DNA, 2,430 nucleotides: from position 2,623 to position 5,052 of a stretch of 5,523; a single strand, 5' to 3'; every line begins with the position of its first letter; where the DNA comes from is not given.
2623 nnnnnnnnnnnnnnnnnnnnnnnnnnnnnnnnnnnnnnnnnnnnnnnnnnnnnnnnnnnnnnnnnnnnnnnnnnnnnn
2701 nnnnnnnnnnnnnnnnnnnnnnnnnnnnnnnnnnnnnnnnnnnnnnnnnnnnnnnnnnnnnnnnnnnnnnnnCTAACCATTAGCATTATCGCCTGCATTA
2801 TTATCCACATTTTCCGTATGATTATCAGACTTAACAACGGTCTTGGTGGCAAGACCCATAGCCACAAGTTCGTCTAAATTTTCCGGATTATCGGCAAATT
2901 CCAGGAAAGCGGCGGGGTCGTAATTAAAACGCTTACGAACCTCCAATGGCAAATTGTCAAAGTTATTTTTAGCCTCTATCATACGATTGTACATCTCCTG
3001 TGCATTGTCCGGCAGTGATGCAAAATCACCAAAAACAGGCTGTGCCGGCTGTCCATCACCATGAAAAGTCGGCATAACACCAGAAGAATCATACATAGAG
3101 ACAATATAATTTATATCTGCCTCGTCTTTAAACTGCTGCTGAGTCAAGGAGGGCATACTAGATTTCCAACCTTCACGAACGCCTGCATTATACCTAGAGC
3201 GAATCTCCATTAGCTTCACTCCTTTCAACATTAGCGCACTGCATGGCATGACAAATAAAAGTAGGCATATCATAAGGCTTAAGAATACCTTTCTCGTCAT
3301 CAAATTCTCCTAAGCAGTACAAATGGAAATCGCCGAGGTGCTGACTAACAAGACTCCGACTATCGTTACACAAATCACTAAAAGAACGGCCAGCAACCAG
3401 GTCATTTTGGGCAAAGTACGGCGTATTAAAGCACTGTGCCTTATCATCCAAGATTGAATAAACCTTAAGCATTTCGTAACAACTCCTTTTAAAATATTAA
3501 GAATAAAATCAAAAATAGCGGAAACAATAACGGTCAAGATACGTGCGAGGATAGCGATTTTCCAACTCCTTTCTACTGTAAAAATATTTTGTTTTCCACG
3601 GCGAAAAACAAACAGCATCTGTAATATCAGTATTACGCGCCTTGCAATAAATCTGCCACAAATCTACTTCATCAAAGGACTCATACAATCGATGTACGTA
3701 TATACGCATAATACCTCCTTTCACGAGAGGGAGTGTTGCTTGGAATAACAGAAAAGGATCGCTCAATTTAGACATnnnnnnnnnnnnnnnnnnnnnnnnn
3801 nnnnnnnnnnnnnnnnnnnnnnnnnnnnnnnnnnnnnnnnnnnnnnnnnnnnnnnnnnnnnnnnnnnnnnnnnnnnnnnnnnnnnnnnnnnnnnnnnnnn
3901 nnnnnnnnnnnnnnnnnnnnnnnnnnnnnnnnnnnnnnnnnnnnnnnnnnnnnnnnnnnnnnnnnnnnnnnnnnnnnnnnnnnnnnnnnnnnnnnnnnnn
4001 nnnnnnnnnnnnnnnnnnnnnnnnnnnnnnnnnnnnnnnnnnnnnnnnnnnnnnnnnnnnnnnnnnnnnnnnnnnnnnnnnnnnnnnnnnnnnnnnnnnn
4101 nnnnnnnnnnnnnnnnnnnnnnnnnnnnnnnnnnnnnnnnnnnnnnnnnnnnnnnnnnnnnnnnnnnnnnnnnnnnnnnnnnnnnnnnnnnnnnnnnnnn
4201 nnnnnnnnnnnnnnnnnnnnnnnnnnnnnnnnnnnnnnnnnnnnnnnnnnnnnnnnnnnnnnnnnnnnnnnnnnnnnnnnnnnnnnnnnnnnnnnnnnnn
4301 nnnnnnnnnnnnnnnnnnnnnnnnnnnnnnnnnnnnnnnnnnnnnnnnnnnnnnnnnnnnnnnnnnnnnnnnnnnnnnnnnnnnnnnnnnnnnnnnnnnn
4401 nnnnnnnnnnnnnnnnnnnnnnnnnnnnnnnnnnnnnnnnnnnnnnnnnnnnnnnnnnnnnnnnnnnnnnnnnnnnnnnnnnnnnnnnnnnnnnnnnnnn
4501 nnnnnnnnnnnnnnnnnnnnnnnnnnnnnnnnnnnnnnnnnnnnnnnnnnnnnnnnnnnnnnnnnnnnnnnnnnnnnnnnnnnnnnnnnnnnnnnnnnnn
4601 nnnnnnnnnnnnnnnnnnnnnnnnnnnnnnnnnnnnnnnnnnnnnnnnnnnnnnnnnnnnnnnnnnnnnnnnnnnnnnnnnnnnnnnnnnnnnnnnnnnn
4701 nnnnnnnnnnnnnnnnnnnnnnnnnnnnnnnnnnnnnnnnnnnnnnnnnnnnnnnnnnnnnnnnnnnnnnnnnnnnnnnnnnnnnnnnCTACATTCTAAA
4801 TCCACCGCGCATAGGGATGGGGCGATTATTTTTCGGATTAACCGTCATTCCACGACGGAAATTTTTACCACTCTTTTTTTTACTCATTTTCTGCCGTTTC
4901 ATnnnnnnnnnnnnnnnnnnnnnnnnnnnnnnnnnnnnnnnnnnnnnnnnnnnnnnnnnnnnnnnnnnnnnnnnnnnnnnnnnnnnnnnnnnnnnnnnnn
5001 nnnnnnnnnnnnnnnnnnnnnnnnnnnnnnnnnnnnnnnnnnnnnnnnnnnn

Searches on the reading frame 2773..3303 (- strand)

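Call 5: search_protein_families(library=pfam, proteins=[window:2773-3303:-], max_evalue=1)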
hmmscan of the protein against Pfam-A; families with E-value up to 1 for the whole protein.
window:2773-3303:- (176 aa): 2 families
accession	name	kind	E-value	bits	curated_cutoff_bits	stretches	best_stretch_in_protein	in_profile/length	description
PF09675.16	Chlamy_scaf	-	4.8e-35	121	25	1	40-163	6-124/134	Chlamydia-phage Chp2 scaffold (Chlamy_scaf)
PF21483.2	CdiA_helical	-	0.037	14.3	27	1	132-157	30-55/60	Toxin CdiA-like, helical domain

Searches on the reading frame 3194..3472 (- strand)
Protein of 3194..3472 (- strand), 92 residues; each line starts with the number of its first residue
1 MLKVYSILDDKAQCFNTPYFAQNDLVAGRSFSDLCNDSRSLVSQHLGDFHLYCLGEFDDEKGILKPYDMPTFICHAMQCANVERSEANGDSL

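Call 5: search_protein_families(library=pfam, proteins=[window:3194-3472:-], max_evalue=1)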
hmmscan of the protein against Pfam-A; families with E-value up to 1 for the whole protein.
window:3194-3472:- (92 aa): 1 family
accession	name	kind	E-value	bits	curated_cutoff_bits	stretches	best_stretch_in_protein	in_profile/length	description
PF20577.3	Phage_ORF5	-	2.1e-26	91.8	27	1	4-77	1-74/75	Phage ORF5 protein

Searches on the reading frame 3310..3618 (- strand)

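Call 5: search_protein_families(library=pfam, proteins=[window:3310-3618:-], max_evalue=1)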
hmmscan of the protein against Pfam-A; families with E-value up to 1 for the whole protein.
window:3310-3618:- (102 aa): 2 families
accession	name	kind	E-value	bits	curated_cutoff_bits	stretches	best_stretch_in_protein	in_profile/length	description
PF15049.11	DUF4534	-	0.25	11.5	29.2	0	53-85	45-77/163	Protein of unknown function (DUF4534)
PF07331.16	TctB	-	0.31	11.6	29.1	1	14-42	106-134/137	Tripartite tricarboxylate transporter TctB family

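Call 7: search_protein_families(library=phrogs, proteins=[window:3310-3618:-], max_evalue=1)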
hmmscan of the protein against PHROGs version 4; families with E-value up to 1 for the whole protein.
window:3310-3618:- (102 aa): 1 family
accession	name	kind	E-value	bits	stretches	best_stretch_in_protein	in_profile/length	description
phrog_11211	-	unknown function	0.2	13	1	23-63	4-37/80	-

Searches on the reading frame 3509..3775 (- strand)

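Call 5: search_protein_families(library=pfam, proteins=[window:3509-3775:-], max_evalue=1)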
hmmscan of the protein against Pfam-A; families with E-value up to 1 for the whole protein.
window:3509-3775:- (88 aa): 1 family
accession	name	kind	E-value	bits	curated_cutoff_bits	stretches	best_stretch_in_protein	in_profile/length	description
PF08482.15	HrpB_C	-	0.18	12.5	25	1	48-77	98-126/133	ATP-dependent helicase C-terminal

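Call 7: search_protein_families(library=phrogs, proteins=[window:3509-3775:-], max_evalue=1)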
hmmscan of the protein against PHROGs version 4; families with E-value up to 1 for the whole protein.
window:3509-3775:- (88 aa): 0 families

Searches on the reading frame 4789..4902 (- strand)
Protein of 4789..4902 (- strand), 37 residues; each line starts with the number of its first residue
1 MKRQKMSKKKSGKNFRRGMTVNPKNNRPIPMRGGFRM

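Call 5: search_protein_families(library=pfam, proteins=[window:4789-4902:-], max_evalue=1)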
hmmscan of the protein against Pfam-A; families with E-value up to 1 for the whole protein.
window:4789-4902:- (37 aa): 0 families

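Call 7: search_protein_families(library=phrogs, proteins=[window:4789-4902:-], max_evalue=1)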
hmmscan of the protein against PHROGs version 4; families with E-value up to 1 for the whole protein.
window:4789-4902:- (37 aa): 1 family
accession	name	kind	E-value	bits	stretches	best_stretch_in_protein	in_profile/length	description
phrog_10695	-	unknown function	7.5e-08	33.3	1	1-37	2-39/39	-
